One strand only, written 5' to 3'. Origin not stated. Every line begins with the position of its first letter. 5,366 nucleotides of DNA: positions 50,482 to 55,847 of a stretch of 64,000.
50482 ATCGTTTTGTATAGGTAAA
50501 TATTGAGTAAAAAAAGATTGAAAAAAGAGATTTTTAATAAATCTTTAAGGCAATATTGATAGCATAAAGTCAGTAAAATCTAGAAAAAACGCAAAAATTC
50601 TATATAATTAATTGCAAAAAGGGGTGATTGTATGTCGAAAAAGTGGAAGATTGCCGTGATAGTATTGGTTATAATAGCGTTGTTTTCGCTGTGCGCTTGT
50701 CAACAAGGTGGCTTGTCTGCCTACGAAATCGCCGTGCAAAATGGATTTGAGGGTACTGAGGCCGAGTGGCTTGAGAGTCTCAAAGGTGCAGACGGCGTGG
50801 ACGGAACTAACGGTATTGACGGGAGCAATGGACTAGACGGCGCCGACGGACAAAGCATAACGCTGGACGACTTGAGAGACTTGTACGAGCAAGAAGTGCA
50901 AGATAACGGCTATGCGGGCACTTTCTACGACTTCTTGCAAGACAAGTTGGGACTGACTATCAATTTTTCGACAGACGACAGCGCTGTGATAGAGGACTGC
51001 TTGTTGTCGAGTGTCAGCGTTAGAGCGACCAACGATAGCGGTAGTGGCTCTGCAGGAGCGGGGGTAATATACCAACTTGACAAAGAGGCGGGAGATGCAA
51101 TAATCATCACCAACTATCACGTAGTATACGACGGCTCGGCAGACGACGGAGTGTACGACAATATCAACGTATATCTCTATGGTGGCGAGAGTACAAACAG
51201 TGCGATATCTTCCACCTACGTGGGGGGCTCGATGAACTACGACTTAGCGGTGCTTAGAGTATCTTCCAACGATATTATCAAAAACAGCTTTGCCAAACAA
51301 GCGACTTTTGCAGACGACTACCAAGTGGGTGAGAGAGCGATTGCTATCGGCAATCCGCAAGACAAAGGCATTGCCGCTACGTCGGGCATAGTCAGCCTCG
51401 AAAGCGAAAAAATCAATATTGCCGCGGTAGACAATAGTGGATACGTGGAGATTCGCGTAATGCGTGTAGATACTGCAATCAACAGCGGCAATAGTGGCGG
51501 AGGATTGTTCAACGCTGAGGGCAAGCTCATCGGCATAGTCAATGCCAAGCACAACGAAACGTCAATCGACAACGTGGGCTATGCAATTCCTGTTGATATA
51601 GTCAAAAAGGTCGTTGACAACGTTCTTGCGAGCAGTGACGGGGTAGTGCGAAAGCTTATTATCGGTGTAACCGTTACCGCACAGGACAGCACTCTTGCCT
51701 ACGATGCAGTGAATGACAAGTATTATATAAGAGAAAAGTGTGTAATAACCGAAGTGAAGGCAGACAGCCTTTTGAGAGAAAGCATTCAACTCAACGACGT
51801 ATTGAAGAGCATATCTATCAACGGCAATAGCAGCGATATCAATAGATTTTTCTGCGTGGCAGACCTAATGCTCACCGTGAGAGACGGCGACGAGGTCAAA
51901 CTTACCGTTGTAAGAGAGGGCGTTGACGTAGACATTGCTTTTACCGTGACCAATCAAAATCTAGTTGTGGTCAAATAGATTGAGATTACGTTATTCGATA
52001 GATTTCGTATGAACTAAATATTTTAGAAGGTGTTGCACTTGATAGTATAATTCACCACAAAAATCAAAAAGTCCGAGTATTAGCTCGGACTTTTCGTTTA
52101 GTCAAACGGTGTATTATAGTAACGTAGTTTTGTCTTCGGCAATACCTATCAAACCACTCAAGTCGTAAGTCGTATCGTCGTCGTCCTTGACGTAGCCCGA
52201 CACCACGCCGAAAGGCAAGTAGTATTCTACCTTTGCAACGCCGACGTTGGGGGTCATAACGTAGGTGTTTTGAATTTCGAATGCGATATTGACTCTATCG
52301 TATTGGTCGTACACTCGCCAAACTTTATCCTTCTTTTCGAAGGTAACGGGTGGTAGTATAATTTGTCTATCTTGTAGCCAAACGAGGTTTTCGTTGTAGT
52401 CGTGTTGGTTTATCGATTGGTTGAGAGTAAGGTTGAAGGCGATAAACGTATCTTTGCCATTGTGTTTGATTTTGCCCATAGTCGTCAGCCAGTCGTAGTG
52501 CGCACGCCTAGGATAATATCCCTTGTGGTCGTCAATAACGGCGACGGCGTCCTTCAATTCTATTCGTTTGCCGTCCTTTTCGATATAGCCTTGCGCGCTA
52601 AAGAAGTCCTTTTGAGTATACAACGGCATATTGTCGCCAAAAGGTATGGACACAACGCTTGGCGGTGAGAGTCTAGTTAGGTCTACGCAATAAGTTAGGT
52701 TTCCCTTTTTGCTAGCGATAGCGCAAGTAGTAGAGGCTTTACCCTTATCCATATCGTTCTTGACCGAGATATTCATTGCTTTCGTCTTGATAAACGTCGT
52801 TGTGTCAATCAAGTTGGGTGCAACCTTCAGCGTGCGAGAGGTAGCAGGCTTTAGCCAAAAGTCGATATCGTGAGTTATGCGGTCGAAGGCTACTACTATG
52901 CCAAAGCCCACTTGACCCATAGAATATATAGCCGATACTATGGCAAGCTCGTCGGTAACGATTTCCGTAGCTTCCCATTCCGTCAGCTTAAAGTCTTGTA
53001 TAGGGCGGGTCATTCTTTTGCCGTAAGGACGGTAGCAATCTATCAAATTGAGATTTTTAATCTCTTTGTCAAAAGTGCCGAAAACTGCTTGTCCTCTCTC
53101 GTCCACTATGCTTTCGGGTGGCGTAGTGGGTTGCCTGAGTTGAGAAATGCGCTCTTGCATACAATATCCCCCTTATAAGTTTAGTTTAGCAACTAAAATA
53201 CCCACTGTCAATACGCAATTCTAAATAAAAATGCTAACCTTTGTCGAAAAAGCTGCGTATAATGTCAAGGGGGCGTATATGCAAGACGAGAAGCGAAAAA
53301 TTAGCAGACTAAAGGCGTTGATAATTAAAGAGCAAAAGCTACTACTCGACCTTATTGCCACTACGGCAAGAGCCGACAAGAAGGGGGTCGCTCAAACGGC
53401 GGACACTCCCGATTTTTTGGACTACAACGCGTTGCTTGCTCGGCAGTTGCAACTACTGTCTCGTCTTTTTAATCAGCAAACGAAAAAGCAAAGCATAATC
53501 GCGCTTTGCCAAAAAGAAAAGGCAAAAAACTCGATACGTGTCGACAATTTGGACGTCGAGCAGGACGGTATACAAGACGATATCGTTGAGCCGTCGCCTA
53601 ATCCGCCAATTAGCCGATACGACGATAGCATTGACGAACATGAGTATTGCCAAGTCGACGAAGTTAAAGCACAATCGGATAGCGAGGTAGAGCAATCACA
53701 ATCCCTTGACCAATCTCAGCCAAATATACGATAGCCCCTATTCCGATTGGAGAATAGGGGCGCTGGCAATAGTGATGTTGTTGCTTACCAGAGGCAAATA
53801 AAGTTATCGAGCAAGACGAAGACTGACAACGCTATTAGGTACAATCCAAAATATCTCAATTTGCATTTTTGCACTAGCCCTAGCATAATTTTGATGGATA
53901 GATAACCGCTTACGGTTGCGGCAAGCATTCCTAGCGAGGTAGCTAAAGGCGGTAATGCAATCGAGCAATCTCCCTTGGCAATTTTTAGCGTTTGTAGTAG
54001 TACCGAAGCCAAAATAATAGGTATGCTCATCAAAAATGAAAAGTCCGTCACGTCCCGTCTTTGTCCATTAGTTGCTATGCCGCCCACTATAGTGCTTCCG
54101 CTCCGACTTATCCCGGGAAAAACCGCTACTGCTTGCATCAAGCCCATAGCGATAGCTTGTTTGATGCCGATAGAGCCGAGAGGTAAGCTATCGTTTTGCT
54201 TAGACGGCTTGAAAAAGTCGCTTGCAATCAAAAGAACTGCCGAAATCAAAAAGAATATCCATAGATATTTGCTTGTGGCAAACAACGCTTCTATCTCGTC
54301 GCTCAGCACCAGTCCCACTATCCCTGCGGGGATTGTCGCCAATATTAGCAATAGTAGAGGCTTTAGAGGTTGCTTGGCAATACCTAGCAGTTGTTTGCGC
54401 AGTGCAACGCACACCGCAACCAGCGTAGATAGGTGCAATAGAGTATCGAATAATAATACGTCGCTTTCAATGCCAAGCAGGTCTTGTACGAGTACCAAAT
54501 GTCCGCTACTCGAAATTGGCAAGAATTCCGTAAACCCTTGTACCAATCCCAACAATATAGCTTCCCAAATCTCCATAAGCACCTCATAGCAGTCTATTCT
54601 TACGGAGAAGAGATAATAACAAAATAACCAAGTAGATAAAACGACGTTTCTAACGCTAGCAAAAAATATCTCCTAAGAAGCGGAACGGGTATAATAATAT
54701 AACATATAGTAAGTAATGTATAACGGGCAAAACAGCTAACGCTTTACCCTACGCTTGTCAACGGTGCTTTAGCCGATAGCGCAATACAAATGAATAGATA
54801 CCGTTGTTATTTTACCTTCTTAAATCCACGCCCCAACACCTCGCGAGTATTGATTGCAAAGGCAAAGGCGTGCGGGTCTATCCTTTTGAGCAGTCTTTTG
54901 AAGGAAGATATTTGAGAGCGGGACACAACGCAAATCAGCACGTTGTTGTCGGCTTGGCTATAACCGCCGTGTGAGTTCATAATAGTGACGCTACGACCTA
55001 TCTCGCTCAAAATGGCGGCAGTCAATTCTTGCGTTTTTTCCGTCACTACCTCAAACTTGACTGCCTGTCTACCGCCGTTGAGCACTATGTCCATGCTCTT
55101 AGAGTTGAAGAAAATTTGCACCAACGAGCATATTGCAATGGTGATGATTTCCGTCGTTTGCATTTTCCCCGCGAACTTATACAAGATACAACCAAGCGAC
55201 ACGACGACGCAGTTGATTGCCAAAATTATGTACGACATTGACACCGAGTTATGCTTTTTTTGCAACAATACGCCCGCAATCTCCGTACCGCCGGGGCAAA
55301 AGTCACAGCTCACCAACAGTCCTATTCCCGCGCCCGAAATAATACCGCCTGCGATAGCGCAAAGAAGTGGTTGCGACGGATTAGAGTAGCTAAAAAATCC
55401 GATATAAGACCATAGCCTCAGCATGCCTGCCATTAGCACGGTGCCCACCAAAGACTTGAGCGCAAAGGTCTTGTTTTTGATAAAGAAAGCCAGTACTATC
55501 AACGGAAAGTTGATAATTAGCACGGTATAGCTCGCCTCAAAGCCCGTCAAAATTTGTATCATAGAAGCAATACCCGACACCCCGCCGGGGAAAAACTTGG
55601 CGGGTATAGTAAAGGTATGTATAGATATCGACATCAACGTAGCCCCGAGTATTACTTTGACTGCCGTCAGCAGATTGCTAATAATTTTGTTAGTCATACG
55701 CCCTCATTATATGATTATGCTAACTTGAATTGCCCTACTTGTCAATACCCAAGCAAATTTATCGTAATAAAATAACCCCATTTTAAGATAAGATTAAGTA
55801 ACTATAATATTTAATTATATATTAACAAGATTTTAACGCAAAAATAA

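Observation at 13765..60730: Dispersed near-palindromic motif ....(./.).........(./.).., 8 copies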

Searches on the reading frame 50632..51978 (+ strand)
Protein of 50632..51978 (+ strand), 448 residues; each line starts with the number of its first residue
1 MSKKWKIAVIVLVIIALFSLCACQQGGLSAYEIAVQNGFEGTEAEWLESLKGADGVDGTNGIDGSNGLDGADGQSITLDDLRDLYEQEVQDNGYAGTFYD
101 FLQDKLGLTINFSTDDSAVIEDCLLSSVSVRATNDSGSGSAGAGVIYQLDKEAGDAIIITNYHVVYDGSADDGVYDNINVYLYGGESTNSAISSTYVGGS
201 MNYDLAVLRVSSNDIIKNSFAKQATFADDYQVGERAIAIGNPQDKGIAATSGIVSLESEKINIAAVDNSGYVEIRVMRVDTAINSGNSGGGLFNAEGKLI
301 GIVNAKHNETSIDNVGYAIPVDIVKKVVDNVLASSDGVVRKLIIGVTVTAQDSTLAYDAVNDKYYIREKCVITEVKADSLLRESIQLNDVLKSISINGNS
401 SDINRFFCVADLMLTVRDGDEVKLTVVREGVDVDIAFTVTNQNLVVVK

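Call 29: search_protein_families(library=pfam, proteins=[window:50632-51978:+], max_evalue=0.01)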
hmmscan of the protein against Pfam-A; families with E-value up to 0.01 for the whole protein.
window:50632-51978:+ (448 aa): 2 families
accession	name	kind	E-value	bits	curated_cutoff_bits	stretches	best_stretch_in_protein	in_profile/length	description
PF13365.12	Trypsin_2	-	2e-19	71.2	27.6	1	143-302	2-144/144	Trypsin-like peptidase domain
PF00089.32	Trypsin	-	6.1e-15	56.1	20.6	1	156-327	35-219/220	Trypsin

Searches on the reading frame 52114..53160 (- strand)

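Call 9: search_protein_families(library=ncbifam, proteins=[window:52114-53160:-])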
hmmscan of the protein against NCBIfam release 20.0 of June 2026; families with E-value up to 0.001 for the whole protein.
window:52114-53160:- (348 aa): 0 families

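Call 29: search_protein_families(library=pfam, proteins=[window:52114-53160:-], max_evalue=0.01)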
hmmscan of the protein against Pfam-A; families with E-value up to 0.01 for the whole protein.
window:52114-53160:- (348 aa): 1 family
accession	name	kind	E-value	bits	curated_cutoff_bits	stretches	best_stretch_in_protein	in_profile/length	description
PF10974.15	DUF2804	-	2.5e-27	96.4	26.9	1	13-344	5-335/339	Domain of unknown function (DUF2804)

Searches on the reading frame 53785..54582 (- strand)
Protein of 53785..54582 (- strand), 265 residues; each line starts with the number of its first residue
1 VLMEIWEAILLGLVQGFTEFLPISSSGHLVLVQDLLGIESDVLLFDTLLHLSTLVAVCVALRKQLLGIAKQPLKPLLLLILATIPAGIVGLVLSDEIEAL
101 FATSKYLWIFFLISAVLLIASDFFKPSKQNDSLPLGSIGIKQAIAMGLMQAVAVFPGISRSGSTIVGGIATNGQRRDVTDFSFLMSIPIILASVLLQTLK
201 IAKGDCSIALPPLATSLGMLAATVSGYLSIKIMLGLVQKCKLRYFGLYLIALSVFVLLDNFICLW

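Call 9: search_protein_families(library=ncbifam, proteins=[window:53785-54582:-])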
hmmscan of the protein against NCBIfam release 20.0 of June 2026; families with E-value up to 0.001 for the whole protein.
window:53785-54582:- (265 aa): 12 families
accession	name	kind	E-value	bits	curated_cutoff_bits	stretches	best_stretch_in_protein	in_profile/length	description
NF001390.0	PRK00281.1-4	equivalog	8.7e-57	192.6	260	1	2-258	3-264/272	undecaprenyl-diphosphate phosphatase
TIGR00753.1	undec_PP_bacA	equivalog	7.2e-53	179.9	217.5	1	8-253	1-255/255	undecaprenyl-diphosphatase UppP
NF001393.0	PRK00281.2-4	equivalog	1.5e-50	172.1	284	1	3-257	1-261/266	undecaprenyl-diphosphate phosphatase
NF001389.0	PRK00281.1-2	equivalog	2.8e-47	161.4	262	1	3-259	4-263/272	undecaprenyl-diphosphate phosphatase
NF001392.0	PRK00281.2-1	equivalog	8.9e-43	146.8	308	1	3-257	5-269/280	undecaprenyl-diphosphate phosphatase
NF001388.0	PRK00281.1-1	equivalog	9e-43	146.8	362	1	3-256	5-268/273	undecaprenyl-diphosphate phosphatase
NF001397.0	PRK00281.3-4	equivalog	2e-42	145.7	363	1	4-256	2-274/281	undecaprenyl-diphosphate phosphatase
NF001391.0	PRK00281.1-5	equivalog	7.4e-41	140.4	293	1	2-262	3-275/279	undecaprenyl-diphosphate phosphatase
NF001396.0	PRK00281.3-3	equivalog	2.2e-36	126.1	382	2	73-257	86-261/264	undecaprenyl-diphosphate phosphatase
NF001394.0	PRK00281.2-5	equivalog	3.8e-36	125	311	1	2-258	5-273/281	undecaprenyl-diphosphate phosphatase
NF001395.0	PRK00281.3-1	equivalog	2.1e-29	102.9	394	2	134-253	179-296/306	undecaprenyl-diphosphate phosphatase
NF001398.0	PRK00281.3-5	equivalog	1.4e-14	54.6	354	1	3-255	2-268/278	undecaprenyl-diphosphate phosphatase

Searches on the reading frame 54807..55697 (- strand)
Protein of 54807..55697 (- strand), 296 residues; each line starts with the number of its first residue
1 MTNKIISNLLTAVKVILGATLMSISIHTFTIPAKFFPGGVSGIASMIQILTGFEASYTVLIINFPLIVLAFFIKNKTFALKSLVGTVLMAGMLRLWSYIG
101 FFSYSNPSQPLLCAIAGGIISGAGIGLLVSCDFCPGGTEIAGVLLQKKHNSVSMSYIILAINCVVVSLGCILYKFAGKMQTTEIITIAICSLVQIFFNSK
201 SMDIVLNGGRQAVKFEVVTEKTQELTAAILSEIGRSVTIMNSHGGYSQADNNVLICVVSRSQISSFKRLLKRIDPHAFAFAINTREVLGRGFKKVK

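Call 29: search_protein_families(library=pfam, proteins=[window:54807-55697:-], max_evalue=0.01)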
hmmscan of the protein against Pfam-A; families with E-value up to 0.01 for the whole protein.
window:54807-55697:- (296 aa): 2 families
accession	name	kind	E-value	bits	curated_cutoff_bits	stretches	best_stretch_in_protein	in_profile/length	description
PF02588.21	YitT_membrane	-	1.4e-40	139.4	24.3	1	15-229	5-204/205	Uncharacterised 5xTM membrane BCR, YitT family COG1284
PF10035.14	DUF2179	-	4.6e-18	65.2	22.8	1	235-289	1-55/55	Uncharacterized protein conserved in bacteria (DUF2179)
